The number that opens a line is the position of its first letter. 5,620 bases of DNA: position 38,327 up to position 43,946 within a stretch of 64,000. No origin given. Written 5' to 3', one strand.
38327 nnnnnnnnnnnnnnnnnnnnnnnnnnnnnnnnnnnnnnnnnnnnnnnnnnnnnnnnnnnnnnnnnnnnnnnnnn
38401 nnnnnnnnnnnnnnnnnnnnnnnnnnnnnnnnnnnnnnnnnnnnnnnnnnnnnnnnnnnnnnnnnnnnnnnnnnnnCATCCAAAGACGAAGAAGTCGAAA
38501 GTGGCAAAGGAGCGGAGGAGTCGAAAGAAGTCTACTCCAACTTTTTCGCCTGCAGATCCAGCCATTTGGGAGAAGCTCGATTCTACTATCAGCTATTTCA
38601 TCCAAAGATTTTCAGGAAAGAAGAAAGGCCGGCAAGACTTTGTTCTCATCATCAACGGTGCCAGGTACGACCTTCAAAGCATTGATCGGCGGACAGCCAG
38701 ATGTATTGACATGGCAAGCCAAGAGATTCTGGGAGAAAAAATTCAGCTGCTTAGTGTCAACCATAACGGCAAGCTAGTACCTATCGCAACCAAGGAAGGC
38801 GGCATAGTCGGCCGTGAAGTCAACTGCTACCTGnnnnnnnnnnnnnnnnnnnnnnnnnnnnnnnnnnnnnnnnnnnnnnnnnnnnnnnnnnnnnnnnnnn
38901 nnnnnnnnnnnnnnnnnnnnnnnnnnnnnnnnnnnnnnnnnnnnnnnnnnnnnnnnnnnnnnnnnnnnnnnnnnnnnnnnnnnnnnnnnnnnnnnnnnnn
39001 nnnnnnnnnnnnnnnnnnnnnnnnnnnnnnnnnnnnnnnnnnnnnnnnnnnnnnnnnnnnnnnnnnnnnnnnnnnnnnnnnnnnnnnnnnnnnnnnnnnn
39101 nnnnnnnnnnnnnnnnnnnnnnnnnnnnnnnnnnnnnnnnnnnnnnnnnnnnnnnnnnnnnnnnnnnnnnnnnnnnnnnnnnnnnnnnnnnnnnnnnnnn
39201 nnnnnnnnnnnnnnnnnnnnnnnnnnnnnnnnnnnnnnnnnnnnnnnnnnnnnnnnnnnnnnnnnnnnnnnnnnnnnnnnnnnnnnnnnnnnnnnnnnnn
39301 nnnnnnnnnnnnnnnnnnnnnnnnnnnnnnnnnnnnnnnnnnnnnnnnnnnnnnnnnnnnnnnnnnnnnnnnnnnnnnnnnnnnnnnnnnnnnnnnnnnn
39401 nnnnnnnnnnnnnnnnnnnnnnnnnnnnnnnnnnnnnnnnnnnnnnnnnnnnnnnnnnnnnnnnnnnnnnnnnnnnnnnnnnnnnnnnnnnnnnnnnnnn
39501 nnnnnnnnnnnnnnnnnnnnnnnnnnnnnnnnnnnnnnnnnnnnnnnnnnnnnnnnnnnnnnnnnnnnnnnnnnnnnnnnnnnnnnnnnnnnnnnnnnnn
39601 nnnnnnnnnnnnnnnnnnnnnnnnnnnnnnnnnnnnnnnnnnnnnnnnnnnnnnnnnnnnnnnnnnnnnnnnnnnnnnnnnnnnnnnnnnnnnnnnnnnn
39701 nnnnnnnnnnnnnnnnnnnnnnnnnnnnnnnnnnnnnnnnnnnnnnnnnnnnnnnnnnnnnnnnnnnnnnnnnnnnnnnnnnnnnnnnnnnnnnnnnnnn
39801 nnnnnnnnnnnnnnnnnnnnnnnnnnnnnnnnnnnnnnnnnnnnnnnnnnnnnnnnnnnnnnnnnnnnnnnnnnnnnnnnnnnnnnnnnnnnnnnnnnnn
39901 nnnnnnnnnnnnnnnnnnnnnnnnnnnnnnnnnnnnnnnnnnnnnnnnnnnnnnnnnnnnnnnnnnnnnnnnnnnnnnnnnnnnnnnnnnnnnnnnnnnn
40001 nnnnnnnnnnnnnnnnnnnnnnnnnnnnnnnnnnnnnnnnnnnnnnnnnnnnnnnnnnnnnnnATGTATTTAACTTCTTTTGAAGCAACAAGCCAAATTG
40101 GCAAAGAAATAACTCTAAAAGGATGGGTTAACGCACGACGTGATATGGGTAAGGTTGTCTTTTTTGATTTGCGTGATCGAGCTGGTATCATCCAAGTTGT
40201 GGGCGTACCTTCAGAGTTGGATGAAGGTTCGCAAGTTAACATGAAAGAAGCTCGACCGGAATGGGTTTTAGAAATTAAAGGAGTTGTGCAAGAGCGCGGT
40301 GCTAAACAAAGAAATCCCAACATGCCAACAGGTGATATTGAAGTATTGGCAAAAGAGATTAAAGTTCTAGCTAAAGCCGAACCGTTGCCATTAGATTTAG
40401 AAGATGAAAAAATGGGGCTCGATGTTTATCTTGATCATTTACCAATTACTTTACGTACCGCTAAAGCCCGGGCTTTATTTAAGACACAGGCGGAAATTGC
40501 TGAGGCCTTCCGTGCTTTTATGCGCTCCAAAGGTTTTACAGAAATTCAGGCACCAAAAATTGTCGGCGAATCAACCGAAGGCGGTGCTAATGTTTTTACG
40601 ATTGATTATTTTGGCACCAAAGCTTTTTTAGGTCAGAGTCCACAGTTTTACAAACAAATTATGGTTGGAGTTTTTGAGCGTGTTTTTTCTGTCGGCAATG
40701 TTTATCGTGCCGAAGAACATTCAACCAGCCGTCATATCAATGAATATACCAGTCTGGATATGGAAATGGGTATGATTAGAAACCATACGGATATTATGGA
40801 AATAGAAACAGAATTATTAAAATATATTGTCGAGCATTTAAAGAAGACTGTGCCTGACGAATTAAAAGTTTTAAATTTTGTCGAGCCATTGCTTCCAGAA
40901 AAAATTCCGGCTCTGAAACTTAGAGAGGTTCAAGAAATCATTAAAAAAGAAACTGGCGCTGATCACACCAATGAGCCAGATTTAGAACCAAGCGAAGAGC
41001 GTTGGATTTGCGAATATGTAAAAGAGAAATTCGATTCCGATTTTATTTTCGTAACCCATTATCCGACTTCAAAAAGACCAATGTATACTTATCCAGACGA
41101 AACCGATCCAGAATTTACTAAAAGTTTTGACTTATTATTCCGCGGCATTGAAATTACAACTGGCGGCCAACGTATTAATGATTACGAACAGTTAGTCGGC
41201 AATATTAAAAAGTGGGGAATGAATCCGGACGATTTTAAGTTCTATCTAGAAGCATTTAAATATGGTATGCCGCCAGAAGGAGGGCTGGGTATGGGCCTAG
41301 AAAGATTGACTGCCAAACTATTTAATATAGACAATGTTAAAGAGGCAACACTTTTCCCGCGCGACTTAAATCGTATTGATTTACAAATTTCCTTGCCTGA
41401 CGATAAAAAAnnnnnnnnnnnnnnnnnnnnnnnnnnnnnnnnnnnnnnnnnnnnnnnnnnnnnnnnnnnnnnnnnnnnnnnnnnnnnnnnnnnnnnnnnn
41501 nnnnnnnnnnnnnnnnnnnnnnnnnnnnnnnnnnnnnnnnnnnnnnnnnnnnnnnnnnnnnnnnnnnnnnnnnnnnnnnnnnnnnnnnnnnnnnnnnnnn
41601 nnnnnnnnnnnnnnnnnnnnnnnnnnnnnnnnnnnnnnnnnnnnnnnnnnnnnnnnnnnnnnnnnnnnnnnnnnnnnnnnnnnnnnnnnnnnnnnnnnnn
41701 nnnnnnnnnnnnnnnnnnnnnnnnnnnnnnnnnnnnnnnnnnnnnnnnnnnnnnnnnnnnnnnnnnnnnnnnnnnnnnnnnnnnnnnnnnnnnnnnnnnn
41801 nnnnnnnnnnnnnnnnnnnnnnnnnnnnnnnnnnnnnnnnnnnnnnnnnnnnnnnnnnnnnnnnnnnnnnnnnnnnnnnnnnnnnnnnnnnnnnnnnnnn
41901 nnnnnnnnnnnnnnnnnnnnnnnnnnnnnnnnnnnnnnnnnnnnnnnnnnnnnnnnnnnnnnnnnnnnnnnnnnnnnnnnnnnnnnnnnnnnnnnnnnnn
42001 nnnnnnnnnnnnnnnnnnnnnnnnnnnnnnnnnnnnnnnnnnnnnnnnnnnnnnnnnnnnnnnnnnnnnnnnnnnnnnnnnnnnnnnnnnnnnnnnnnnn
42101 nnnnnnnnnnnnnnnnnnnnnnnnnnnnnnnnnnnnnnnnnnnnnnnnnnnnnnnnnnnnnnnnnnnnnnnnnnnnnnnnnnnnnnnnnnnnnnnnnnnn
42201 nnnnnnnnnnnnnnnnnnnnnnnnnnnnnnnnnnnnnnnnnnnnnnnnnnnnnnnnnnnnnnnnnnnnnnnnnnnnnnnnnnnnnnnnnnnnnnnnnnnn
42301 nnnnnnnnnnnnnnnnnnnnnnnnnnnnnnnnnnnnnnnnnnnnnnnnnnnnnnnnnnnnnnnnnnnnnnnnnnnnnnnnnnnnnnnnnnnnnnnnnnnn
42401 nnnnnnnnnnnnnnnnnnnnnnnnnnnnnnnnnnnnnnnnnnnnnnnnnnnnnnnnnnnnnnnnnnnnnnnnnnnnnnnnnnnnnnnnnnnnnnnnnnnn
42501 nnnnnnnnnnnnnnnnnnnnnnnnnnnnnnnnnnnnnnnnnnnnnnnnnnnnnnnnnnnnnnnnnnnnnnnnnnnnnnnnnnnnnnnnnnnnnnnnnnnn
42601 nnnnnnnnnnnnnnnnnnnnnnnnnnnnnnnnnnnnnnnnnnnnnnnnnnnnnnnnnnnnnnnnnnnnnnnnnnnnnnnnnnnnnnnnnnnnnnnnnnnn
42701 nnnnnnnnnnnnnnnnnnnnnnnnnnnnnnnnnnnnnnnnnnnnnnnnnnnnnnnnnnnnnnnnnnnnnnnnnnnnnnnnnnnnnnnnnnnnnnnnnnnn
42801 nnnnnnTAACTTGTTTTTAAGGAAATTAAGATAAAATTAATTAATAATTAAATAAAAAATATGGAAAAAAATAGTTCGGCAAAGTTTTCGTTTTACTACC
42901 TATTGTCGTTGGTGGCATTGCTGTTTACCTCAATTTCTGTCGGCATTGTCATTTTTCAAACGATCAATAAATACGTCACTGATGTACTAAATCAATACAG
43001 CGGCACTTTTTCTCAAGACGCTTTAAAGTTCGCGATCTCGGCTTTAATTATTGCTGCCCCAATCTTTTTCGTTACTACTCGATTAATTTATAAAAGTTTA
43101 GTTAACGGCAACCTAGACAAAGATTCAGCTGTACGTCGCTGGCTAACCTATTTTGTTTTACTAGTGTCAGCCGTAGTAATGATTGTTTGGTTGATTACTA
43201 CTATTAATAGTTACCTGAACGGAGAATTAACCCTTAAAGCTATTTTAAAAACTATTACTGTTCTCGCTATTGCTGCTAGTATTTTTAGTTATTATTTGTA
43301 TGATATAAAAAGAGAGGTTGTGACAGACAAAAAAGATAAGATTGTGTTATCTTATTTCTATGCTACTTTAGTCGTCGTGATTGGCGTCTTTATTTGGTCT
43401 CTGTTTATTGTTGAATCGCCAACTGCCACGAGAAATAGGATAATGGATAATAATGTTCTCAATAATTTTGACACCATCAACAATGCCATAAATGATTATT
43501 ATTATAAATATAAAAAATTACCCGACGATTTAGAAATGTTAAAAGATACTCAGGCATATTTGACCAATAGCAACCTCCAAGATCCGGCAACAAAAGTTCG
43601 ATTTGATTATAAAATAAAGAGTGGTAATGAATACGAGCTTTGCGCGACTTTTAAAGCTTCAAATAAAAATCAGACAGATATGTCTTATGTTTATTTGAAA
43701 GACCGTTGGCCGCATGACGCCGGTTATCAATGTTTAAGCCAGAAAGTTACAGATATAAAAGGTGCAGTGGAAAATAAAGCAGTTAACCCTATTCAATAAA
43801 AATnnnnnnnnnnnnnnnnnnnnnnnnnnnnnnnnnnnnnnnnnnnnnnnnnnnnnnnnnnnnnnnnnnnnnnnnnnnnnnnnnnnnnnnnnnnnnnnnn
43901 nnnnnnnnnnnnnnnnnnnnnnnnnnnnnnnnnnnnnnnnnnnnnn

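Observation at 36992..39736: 914-aa orphan protein made of tandem ~118-aa modules, inserted between recO and the aspS T-box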

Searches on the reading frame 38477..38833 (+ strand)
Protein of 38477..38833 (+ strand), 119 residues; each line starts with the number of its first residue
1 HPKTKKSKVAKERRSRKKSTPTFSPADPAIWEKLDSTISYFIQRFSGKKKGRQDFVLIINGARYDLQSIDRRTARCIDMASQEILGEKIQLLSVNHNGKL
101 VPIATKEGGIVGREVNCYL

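Call 5: search_protein_families(library=pfam, proteins=[window:38477-38833:+], max_evalue=1)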
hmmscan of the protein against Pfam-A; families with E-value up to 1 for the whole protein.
window:38477-38833:+ (119 aa): 1 family
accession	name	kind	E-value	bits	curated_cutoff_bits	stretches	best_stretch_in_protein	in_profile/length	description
PF18479.7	PIN_11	-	0.062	13.9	26.6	1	21-67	39-85/118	PIN like domain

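Call 9: search_protein_families(library=phrogs, proteins=[window:38477-38833:+], max_evalue=1)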
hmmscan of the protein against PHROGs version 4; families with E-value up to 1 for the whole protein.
window:38477-38833:+ (119 aa): 1 family
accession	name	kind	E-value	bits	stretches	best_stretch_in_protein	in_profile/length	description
phrog_18029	-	unknown function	0.18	12.7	1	4-54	67-120/221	-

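Call 10: search_protein_families(library=ncbifam, proteins=[window:38477-38833:+], max_evalue=1)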
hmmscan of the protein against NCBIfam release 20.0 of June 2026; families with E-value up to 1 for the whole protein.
window:38477-38833:+ (119 aa): 0 families

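Call 20: find_related_loci(query=A3, collection=viral_contigs, flank=5000)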
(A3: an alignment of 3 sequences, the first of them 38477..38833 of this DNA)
Query A3 (119 aa) in viral_contigs; peptide patterns used: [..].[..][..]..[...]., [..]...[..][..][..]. (x = any residue, [..] = any of these).
114 stretches matched a pattern, but none encodes a relative of the query by tblastn (E <= 1e-3).

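Call 30: search_protein_families(library=padloc, proteins=[window:38477-38833:+], max_evalue=1)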
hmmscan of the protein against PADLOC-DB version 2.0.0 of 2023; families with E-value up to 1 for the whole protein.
window:38477-38833:+ (119 aa): 0 families

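Call 48: find_related_loci(query=A6, collection=metagenome_contigs, flank=10000)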
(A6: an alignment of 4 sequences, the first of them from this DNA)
Query A6 (101 aa) in metagenome_contigs; peptide patterns used: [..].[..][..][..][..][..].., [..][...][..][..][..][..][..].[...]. (x = any residue, [..] = any of these).
564 stretches matched a pattern, but none encodes a relative of the query by tblastn (E <= 1e-3).

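Call 54: predict_structure(alignment_id=A5)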
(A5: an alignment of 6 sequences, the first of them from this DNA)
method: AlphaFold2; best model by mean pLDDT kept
length: 101 residues; sequences in the alignment: 6
mean_pLDDT: 90.0   pTM: 0.83
mean pLDDT of the five models: 90.0, 89.0, 88.5, 88.5, 88.1
residues with pLDDT >= 90: 79; 70-90: 17; 50-70: 5; < 50: 0
segments of 3 or more residues with pLDDT < 50: none
pLDDT, mean of each block of 10 residues (from residue 1): 81 94 87 90 94 94 94 93 83 91 90
secondary structure, 60 per line:
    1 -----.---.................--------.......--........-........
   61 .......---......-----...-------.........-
elements in order: H10-26 E35-41 E44-51 H53-67 E71-76 E82-84 H92-100

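Call 74: fold_search(model_id=the predicted structure, library=viral)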
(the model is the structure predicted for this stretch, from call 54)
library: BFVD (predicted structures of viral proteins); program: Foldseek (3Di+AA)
matches with E <= 10: 909; with E <= 0.001: 0
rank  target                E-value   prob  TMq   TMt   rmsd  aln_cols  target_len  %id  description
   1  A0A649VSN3            5.9e-03  0.96  0.32  0.38   9.9        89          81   18  Uncharacterized protein [Microbacterium phage Jayden]
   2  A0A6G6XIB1            4.7e-02  0.97  0.44  0.61   3.6        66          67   18  (no name in the UniProt tables at hand)
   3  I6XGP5                6.8e-02  0.18  0.24  0.16  14.5       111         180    8  Uncharacterized protein [Aeromonas phage CC2]
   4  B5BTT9                7.8e-02  0.23  0.26  0.24  18.4        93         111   10  Uncharacterized protein [Ralstonia phage RSB1]
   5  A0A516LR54            8.3e-02  0.69  0.35  0.40   7.0        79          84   15  (no name in the UniProt tables at hand)
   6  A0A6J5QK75            8.3e-02  0.66  0.33  0.38   7.5        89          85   12  Uncharacterized protein [uncultured Caudovirales phage]
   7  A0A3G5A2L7            9.4e-02  0.11  0.21  0.05  15.8       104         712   14  Putative ORFan [Harvfovirus sp.]
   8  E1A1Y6                1.0e-01  0.63  0.40  0.32  14.8        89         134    8  Uncharacterized protein [Aeromonas phage phiAS5]
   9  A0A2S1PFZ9            1.0e-01  0.25  0.28  0.32  14.7        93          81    6  Uncharacterized protein [Pseudomonas phage 98PfluR60PP]
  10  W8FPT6                1.1e-01  0.47  0.34  0.40   9.9        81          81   16  (no name in the UniProt tables at hand)
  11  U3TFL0                1.1e-01  0.23  0.24  0.28   8.9        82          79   15  Uncharacterized protein [Ralstonia phage RSB3]
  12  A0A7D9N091            1.1e-01  0.18  0.26  0.18  16.6       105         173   11  (no name in the UniProt tables at hand)
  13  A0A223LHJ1            1.1e-01  0.72  0.37  0.50   6.7        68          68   12  Uncharacterized protein [Erwinia phage vB_EamM_RisingSun]
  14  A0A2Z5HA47            1.2e-01  0.66  0.39  0.41  12.1        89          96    7  Uncharacterized protein [Pseudomonas phage phCDa]
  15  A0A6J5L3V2            1.3e-01  0.57  0.38  0.34  11.3        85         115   14  Uncharacterized protein [uncultured Caudovirales phage]
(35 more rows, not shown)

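Call 82: search_solved_structures(query=A5, max_evalue=10)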
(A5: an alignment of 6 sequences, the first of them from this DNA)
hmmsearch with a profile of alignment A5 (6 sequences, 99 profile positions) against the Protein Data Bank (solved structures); distinct sequences matched with E-value up to 10: 1.
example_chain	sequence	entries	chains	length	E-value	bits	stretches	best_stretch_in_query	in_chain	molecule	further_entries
2gmq_A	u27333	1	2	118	0.84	13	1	32-86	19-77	Hypothetical protein EF0006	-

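Call 106: search_protein_families(library=pfam, alignment_id=A5, max_evalue=10)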
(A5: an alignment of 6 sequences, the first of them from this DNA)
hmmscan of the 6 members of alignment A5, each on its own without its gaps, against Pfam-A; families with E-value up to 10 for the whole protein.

A. member 1, seq(101 aa): 1 family
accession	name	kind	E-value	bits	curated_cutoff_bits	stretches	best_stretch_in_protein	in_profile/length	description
PF18479.7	PIN_11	-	0.071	13.7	26.6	1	5-49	41-85/118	PIN like domain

B. families by the number of members that match (of 6 scanned): 1 family
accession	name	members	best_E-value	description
PF18479.7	PIN_11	1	0.071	PIN like domain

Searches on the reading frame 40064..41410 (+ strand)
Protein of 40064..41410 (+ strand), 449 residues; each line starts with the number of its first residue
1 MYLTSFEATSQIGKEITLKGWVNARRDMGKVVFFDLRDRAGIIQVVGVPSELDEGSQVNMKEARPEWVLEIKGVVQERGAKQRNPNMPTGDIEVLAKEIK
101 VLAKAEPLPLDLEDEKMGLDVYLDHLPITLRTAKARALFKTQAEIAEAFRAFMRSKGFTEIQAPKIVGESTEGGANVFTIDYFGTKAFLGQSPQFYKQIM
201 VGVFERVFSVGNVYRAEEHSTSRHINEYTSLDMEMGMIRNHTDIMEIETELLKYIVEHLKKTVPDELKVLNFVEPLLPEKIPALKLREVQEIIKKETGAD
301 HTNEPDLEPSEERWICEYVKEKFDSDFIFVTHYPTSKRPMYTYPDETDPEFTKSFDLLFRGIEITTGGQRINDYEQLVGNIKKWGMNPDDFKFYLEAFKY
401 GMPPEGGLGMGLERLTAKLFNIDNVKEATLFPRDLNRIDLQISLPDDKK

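Call 32: find_related_loci(query=window:40064-41410:+, collection=genome_contigs, flank=10000)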
Query window:40064-41410:+ (449 aa) in genome_contigs; peptide patterns used: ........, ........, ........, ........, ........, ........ (x = any residue, [..] = any of these).
600 stretches matched a pattern (row limit reached: there are more); 592 encode a relative of the query (tblastn E <= 1e-3); the best 80 are kept; 80 distinct loci.
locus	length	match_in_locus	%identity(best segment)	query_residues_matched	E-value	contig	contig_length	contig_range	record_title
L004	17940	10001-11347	76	1-449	0e+0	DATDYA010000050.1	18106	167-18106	MAG TPA_asm: Patescibacteria group bacterium isolate SMAG_U8153 k141_272679, whole genome shotgun sequence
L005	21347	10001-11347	69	1-449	0e+0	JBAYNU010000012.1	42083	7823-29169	MAG: Candidatus Magasanikiibacteriota bacterium isolate SO_2016_LW1_72 scaffold00650_LW64-88_2016, whole genome shotgun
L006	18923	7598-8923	71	8-449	0e+0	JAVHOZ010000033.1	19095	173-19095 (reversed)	MAG: Candidatus Magasanikbacteria bacterium isolate WB02no2_37_9 NODE_1890_length_19095_cov_5.264706, whole genome shotg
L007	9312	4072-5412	69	3-449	0e+0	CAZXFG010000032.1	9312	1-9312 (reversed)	MAG TPA_asm: uncultured Gammaproteobacteria bacterium isolate SRP062349_co6_369 genome assembly, contig: NODE_5971_lengt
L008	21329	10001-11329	67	6-449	0e+0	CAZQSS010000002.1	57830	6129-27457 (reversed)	MAG TPA_asm: uncultured Gammaproteobacteria bacterium isolate binchicken_co248_149 genome assembly, contig: NODE_382_len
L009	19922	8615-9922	68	7-443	0e+0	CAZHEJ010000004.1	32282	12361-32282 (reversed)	MAG TPA_asm: uncultured Gammaproteobacteria bacterium isolate binchicken_co266_196 genome assembly, contig: NODE_2355_le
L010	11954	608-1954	69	1-449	0e+0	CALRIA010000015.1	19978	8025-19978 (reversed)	MAG: Candidatus Magasanikbacteria bacterium isolate MaH-04nov19-74 genome assembly, contig: MaH-04nov19-C6846, whole gen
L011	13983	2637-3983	69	1-449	0e+0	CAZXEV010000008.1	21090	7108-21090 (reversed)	MAG TPA_asm: uncultured Gammaproteobacteria bacterium isolate SRP286056_co3_44 genome assembly, contig: NODE_2287_length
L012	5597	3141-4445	69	7-442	0e+0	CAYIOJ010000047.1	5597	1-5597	MAG TPA_asm: uncultured Gammaproteobacteria bacterium isolate ERP119705_co24_904 genome assembly, contig: NODE_25062_len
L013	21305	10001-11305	62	9-444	0e+0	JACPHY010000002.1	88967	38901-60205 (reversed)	MAG: Candidatus Uhrbacteria bacterium isolate NC_groundwater_426_Ag_B-0.1um_60_32 GD18-4_B1_scaffold_74582, whole genome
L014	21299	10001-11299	61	7-439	0e+0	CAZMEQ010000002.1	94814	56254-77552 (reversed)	MAG TPA_asm: uncultured Gammaproteobacteria bacterium isolate binchicken_co154_115 genome assembly, contig: NODE_178_len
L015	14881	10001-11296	62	11-443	0e+0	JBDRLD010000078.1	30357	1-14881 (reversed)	MAG: Candidatus Uhrbacteria bacterium isolate MEGAHIT-group-1.76 k141_4098569, whole genome shotgun sequence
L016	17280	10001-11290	58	12-443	4e-176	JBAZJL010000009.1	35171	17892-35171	MAG: Candidatus Paceibacterota bacterium isolate SO_2017_LW4_119 scaffold_2738_c1_LW137-91_2017, whole genome shotgun se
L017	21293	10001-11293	59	10-443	6e-175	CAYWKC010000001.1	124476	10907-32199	MAG TPA_asm: uncultured Candidatus Saccharibacteria bacterium isolate SRP178699_co1_634 genome assembly, contig: NODE_69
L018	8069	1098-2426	57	7-443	3e-175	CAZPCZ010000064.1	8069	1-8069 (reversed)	MAG TPA_asm: uncultured Gammaproteobacteria bacterium isolate binchicken_co21_406 genome assembly, contig: NODE_8788_len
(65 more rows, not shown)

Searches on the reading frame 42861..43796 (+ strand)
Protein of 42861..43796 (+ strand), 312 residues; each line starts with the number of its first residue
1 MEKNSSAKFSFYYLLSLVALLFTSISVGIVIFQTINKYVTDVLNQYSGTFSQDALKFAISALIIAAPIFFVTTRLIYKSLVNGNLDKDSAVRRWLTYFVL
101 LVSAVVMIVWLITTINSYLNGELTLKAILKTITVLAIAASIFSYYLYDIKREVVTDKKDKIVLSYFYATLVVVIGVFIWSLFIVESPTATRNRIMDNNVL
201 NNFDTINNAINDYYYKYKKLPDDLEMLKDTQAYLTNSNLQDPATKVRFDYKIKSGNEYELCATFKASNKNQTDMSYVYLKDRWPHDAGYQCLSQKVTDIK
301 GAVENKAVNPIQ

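Call 87: search_protein_families(library=pfam, proteins=[window:42861-43796:+], max_evalue=0.01)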
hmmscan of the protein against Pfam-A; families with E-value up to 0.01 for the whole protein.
window:42861-43796:+ (312 aa): 1 family
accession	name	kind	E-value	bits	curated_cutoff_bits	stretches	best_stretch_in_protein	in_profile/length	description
PF18920.5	DUF5671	-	5.2e-16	59.2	28.4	1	11-143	3-130/132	Domain of unknown function (DUF5671)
